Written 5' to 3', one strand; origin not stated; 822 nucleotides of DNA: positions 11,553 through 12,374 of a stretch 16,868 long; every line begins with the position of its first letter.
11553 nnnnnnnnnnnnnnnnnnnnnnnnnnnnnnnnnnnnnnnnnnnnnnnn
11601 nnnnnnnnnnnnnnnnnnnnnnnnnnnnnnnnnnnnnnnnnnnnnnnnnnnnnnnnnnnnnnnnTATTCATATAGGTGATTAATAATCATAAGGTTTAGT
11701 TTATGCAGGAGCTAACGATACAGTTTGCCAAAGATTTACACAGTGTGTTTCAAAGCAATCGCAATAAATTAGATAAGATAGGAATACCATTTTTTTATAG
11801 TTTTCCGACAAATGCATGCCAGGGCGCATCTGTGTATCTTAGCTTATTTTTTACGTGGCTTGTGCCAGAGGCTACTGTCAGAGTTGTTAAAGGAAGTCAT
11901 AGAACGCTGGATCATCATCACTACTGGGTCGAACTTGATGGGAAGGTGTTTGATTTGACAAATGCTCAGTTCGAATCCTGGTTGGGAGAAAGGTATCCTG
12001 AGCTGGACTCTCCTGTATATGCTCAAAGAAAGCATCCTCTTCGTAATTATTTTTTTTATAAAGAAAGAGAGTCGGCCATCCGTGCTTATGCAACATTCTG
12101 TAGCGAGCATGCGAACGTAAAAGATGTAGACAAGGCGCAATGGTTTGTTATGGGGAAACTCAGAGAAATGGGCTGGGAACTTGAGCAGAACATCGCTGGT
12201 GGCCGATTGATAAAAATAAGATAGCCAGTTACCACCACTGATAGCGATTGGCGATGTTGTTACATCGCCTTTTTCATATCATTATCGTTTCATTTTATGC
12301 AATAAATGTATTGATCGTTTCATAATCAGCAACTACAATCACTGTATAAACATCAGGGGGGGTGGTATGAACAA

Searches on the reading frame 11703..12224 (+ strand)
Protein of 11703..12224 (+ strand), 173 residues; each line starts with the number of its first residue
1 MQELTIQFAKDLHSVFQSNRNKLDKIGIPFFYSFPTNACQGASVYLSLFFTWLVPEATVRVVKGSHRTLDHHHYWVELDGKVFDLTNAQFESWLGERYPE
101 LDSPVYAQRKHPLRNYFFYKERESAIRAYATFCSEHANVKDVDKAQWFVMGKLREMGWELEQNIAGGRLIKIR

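Call 5: search_protein_families(library=pfam, proteins=[window:11703-12224:+], max_evalue=0.01)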
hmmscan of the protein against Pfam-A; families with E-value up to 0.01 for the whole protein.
window:11703-12224:+ (173 aa): 1 family
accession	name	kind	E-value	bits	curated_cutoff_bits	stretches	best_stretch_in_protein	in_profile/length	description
PF24585.1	YunG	-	0.00022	21.8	27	1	69-92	57-82/116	YunG protein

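Call 7: search_protein_families(library=padloc, proteins=[window:11703-12224:+], max_evalue=0.01)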
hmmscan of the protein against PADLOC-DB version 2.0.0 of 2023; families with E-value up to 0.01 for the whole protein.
window:11703-12224:+ (173 aa): 0 families

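Call 8: search_protein_families(library=phrogs, proteins=[window:11703-12224:+], max_evalue=0.01)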
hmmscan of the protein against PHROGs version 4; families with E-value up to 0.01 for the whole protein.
window:11703-12224:+ (173 aa): 0 families

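Call 29: search_protein_families(library=ncbifam, proteins=[window:11703-12221:+], max_evalue=0.01)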
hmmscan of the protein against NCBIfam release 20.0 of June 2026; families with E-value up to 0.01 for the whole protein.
window:11703-12221:+ (173 aa): 0 families

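Call 31: find_homologous_proteins(query=window:11703-12221:+)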
Query window:11703-12221:+ (173 aa): 10 proteins with E <= 0.001 among 36 candidates.
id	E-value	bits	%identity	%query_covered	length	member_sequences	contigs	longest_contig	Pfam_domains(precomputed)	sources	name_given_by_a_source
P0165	1.3e-113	395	98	100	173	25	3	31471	-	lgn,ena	-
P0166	4.2e-84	299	75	99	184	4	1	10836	-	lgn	-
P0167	7.6e-76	272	65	100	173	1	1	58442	-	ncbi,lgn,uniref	ncbi:hypothetical protein [Enterobacter sp. Lyrl_3]|uniref:hypothetical protein n=1 Tax=Enterobacter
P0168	5.6e-74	266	69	92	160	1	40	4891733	-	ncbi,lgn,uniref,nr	ncbi:hypothetical protein LU604_03510 [Erwinia tracheiphila]|uniref:Uncharacterized protein n=1 Tax=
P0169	6.0e-73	262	65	100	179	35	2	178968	-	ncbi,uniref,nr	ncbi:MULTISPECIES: hypothetical protein [Citrobacter]|uniref:hypothetical protein n=1 Tax=Citrobacte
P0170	1.9e-71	257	64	100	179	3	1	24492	-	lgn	-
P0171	6.4e-70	253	65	92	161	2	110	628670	-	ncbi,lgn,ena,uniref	ncbi:hypothetical protein [Serratia liquefaciens]|uniref:hypothetical protein n=1 Tax=Serratia lique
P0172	6.6e-70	252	62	100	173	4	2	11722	-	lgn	-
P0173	7.5e-54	200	53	92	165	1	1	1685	-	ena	-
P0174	7.4e-45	171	66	63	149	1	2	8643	-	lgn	-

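Call 34: find_encoding_contigs(protein=P0169, flank=6000, max_places=2)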
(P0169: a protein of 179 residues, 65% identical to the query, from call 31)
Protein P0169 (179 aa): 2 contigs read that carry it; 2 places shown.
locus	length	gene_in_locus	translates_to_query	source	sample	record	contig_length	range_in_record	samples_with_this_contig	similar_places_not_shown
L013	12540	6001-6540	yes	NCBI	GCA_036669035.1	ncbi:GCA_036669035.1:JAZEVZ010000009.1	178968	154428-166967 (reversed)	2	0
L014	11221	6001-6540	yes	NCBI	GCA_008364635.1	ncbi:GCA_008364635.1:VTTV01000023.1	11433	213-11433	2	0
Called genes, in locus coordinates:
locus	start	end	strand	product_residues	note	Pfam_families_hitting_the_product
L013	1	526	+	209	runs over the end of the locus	PF11726:YagK_YfjJ_C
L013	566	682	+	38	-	-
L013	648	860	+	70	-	PF05930:Phage_AlpA (weak)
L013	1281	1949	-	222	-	PF13148:DUF3987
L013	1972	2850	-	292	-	PF13148:DUF3987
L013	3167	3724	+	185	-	PF27752:UCP030791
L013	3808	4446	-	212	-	PF18864:AbiTii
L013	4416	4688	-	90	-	PF18864:AbiTii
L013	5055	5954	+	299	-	-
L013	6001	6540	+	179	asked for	-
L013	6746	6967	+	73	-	-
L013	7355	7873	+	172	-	PF05638:T6SS_HCP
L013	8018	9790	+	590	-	PF05954:Phage_GPD, PF04717:Phage_base_V, PF22178:Gp5_trimer_C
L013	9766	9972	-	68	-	-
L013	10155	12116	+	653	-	-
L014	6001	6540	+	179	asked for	-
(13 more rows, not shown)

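Call 35: find_encoding_contigs(protein=P0171, flank=6000, max_places=3)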
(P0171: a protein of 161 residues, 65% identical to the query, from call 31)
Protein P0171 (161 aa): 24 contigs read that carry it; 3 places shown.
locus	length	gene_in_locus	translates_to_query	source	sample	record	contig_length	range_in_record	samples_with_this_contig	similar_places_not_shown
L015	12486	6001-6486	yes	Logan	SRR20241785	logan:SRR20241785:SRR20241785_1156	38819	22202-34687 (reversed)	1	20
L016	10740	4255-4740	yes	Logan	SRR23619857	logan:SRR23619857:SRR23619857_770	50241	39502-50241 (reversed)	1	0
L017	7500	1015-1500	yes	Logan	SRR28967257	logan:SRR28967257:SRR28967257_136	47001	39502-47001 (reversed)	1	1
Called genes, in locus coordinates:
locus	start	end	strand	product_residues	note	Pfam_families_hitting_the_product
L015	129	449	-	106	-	-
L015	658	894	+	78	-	-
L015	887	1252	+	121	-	-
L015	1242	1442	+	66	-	-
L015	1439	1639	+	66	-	-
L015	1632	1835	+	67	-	-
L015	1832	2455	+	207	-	-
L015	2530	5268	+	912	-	PF08273:Zn_Ribbon_Prim, PF13362:Toprim_3, PF06048:DUF927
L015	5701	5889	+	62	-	-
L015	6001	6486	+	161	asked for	-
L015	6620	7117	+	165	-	-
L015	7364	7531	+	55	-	-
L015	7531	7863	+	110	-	-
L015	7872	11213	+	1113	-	-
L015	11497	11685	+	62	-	-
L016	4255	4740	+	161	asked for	-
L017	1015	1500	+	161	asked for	-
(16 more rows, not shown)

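Call 38: search_solved_structures(query=A2, max_evalue=10, show_alignments=2)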
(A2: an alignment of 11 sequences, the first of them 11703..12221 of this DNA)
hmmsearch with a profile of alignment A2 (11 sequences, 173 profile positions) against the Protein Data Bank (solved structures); distinct sequences matched with E-value up to 10: 2.
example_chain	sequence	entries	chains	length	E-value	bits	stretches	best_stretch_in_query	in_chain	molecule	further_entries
8hku_AL4P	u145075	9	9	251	0.24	14.6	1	15-56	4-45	50S ribosomal protein L4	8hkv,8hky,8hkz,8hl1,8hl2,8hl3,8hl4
8acc_A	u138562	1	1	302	0.78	12.9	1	32-76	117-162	Polyprotein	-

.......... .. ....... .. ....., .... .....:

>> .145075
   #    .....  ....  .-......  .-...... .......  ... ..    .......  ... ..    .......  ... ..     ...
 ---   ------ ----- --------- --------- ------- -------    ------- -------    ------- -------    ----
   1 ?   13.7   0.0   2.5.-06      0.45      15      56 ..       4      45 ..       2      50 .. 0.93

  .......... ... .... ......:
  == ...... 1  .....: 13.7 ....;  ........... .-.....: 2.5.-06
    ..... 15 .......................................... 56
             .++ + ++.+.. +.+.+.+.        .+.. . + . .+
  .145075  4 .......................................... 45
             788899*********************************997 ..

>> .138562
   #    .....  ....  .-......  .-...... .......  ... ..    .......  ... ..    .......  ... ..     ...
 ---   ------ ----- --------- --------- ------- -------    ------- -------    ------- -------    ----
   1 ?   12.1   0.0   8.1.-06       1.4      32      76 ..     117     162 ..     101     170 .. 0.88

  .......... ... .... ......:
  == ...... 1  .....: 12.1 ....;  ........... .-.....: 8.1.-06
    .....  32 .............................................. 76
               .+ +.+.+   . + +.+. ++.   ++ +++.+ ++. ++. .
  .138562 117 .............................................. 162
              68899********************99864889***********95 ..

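Call 46: predict_structure(alignment_id=A2)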
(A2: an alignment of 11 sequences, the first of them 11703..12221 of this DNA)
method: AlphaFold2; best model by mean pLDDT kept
length: 173 residues; sequences in the alignment: 11
mean_pLDDT: 83.2   pTM: 0.83
mean pLDDT of the five models: 83.2, 77.3, 76.6, 74.9, 72.4
residues with pLDDT >= 90: 61; 70-90: 94; 50-70: 18; < 50: 0
segments of 3 or more residues with pLDDT < 50: none
pLDDT, mean of each block of 10 residues (from residue 1): 90 91 74 60 92 93 81 88 82 71 78 77 91 83 89 95 80 83
secondary structure, 60 per line:
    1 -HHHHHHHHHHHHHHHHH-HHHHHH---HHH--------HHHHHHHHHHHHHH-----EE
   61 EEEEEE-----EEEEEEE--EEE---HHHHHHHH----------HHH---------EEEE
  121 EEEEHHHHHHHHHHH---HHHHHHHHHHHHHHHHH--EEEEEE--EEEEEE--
elements in order: H2-18 H20-25 H40-53 E59-66 E72-78 E81-83 H87-94 E117-124 H125-135 H139-155 E158-163 E166-171

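Call 73: find_homologous_proteins(query=A2, max_evalue=0.01)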
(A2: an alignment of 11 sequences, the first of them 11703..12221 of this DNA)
Query A2 (11 sequences) (173 aa, profile of the alignment): 22 proteins with E <= 0.01 among 1252 candidates.
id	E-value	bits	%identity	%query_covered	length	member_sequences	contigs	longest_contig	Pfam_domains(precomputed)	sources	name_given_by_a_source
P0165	2.8e-95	335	98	100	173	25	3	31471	-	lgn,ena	-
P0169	1.9e-94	332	65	100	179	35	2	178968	-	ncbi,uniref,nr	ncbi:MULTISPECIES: hypothetical protein [Citrobacter]|uniref:hypothetical protein n=1 Tax=Citrobacte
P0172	5.2e-93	328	62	100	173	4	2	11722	-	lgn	-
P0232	1.6e-92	326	62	100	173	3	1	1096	-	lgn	-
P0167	2.4e-92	326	65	100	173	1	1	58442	-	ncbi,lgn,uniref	ncbi:hypothetical protein [Enterobacter sp. Lyrl_3]|uniref:hypothetical protein n=1 Tax=Enterobacter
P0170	7.3e-92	324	64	100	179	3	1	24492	-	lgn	-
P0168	1.2e-90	320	69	92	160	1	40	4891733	-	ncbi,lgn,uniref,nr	ncbi:hypothetical protein LU604_03510 [Erwinia tracheiphila]|uniref:Uncharacterized protein n=1 Tax=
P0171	3.0e-89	316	65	92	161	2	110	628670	-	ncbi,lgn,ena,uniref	ncbi:hypothetical protein [Serratia liquefaciens]|uniref:hypothetical protein n=1 Tax=Serratia lique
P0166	7.8e-89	314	75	99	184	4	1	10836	-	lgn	-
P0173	1.6e-78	281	53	92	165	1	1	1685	-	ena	-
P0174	1.2e-72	261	66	63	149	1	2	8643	-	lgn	-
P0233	1.3e-56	209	44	94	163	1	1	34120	-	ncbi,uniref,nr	ncbi:hypothetical protein [Xenorhabdus lircayensis]|uniref:Uncharacterized protein n=1 Tax=Xenorhabd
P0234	4.0e-55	204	46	88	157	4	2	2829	-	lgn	-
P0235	4.6e-55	204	44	91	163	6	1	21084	-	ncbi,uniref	ncbi:hypothetical protein ABLA30_21375 [Xenorhabdus nematophila]|uniref:hypothetical protein n=1 Tax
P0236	5.1e-55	204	45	92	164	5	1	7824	-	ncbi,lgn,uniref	ncbi:hypothetical protein [Xenorhabdus bovienii]|uniref:hypothetical protein n=1 Tax=Xenorhabdus bov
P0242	6.1e-24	103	35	93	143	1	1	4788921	-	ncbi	ncbi:hypothetical protein ACM9HF_14475 [Colwellia sp. RE-S-Sl-9]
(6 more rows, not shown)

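Call 75: find_encoding_contigs(protein=P0235, flank=6000, max_places=2)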
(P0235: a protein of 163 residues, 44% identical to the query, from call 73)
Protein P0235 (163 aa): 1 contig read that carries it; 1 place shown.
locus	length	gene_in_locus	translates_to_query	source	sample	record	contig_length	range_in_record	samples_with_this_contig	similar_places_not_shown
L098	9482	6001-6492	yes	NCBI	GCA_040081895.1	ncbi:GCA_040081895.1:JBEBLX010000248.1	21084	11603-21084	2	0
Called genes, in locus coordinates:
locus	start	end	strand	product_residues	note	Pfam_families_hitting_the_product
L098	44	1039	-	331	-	-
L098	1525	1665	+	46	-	PF10543:ORF6N (weak)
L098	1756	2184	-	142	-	PF06530:Phage_antitermQ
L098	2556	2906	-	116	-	-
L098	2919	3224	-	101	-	PF14373:Imm_superinfect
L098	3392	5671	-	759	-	-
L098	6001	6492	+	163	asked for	-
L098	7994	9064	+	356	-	-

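Call 76: find_encoding_contigs(protein=P0242, flank=6000, max_places=1)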
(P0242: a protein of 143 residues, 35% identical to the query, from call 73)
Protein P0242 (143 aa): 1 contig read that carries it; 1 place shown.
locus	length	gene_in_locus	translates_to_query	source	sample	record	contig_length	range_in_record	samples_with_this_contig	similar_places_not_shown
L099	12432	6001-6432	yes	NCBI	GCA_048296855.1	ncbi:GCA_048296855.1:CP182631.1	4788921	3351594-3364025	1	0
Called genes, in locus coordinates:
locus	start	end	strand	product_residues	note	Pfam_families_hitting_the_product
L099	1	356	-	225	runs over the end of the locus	-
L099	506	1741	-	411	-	PF14522:Cytochrome_C7 (faint), PF00034:Cytochrom_C, PF09086:DUF1924 (faint), PF00034:Cytochrom_C (weak), PF13442:Cytochrome_CBB3 (weak), PF00034:Cytochrom_C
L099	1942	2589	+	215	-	PF01926:MMR_HSR1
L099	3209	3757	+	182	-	-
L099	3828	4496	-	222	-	PF13707:RloB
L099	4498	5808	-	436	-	PF13175:AAA_15 (faint), PF13304:AAA_21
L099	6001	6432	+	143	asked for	-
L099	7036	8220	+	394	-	-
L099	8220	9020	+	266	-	-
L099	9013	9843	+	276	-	-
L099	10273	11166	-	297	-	PF00165:HTH_AraC (weak), PF12833:HTH_18, PF00165:HTH_AraC (weak)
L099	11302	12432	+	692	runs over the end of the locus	PF07715:Plug, PF00593:TonB_dep_Rec_b-barrel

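Call 92: find_related_loci(query=A2, collection=viral_contigs, flank=5000)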
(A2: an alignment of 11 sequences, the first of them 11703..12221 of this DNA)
Query A2 (173 aa) in viral_contigs; peptide patterns used: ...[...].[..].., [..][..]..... (x = any residue, [..] = any of these).
13 stretches matched a pattern; 6 encode a relative of the query (tblastn E <= 1e-3); 6 distinct loci.
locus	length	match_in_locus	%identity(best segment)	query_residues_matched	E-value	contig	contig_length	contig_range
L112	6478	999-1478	69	1-160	1e-78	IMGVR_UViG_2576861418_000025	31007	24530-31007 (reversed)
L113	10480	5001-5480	69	1-160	1e-78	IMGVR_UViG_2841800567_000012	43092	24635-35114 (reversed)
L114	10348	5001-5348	38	1-132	1e-23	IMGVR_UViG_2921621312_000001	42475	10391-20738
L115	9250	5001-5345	36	7-132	2e-23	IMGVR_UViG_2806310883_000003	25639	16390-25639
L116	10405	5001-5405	33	7-155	1e-22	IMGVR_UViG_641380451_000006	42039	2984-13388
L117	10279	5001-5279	39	24-125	2e-19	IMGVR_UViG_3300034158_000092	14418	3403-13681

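Call 99: search_dna_similar(query=window:11703-12221:+, collection=phages, mode=protein, max_evalue=0.001, max_rows=15)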
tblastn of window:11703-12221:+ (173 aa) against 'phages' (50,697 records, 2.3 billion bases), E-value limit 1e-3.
No match.
